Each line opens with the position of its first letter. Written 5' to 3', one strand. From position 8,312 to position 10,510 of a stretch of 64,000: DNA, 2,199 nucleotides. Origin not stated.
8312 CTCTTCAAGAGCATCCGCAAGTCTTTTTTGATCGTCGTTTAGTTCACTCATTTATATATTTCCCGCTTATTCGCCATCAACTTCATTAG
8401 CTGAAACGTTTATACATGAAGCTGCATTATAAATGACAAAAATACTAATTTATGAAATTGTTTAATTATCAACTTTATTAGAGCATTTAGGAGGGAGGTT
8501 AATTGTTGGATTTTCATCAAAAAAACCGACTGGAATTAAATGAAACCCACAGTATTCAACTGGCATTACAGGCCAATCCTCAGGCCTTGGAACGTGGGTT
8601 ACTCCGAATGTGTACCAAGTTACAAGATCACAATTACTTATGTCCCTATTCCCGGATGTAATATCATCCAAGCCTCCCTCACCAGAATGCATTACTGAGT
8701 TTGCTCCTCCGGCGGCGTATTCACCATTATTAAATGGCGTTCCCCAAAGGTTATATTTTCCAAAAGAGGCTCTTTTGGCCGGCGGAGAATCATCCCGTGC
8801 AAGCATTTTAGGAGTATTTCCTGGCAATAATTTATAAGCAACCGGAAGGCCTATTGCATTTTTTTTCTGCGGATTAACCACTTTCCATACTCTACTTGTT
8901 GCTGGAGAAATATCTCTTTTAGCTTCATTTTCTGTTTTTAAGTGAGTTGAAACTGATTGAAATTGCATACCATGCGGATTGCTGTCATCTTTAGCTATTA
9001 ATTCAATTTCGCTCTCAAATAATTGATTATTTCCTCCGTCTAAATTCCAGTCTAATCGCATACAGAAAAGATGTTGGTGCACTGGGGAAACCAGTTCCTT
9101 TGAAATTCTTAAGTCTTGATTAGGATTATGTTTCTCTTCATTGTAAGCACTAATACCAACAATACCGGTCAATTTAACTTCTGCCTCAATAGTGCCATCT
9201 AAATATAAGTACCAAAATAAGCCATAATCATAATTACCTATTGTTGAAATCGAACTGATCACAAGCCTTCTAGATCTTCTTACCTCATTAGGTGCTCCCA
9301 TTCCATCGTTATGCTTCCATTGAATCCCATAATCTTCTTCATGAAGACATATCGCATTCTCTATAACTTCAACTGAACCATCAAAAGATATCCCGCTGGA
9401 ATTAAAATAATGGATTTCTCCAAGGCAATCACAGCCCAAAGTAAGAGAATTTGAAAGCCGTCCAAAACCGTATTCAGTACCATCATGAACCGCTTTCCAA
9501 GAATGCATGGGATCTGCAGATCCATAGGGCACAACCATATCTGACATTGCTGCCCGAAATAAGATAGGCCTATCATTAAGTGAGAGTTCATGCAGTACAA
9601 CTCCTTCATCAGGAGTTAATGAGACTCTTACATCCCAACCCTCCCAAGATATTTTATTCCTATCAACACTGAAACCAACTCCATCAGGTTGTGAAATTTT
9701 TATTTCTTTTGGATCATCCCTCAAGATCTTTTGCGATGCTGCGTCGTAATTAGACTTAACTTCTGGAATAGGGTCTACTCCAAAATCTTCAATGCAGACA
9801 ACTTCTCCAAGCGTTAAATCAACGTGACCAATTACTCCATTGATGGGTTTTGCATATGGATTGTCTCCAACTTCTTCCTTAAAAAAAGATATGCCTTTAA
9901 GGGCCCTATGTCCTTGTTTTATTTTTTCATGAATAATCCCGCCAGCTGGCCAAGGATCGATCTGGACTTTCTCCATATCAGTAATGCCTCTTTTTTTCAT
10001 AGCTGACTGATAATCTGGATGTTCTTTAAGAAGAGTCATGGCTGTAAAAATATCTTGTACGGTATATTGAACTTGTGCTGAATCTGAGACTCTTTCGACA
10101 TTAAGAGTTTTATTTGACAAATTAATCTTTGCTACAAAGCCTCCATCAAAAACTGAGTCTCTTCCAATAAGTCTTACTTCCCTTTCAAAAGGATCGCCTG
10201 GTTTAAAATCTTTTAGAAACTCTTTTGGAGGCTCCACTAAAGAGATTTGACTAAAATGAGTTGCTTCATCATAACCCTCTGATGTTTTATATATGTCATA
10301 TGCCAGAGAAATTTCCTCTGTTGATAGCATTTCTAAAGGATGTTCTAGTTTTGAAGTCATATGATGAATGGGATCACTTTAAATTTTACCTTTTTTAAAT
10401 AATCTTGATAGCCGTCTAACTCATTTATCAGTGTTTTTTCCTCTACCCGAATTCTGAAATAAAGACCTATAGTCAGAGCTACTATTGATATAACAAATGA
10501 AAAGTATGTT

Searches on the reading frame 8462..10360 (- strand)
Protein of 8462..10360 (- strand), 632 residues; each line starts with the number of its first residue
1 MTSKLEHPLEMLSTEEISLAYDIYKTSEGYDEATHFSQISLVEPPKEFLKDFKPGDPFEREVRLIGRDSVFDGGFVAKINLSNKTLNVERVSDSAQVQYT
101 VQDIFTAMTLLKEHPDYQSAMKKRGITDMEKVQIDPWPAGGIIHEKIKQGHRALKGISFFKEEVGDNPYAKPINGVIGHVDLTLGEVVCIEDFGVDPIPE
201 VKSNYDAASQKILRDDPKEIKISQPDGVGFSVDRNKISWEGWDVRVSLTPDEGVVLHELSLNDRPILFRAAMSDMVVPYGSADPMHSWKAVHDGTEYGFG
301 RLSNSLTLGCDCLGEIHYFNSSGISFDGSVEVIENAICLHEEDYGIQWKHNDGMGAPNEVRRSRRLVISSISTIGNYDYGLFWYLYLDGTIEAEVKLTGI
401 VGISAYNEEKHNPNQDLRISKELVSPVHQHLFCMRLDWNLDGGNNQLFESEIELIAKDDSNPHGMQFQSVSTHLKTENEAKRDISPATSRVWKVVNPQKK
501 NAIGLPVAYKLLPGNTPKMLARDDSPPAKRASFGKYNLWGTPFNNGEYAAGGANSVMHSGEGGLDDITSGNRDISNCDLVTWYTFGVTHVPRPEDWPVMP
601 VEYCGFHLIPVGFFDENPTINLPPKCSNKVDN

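Call 76: search_protein_families(library=pfam, proteins=[window:8462-10360:-], max_evalue=0.00001)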
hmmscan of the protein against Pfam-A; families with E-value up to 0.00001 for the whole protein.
window:8462-10360:- (632 aa): 2 families
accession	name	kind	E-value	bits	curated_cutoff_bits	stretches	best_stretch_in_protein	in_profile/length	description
PF01179.26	Cu_amine_oxid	-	4e-138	461.2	27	1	220-620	1-407/407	Copper amine oxidase, enzyme domain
PF02728.21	Cu_amine_oxidN3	-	2.7e-08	34.5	22.6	1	100-193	4-93/100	Copper amine oxidase, N3 domain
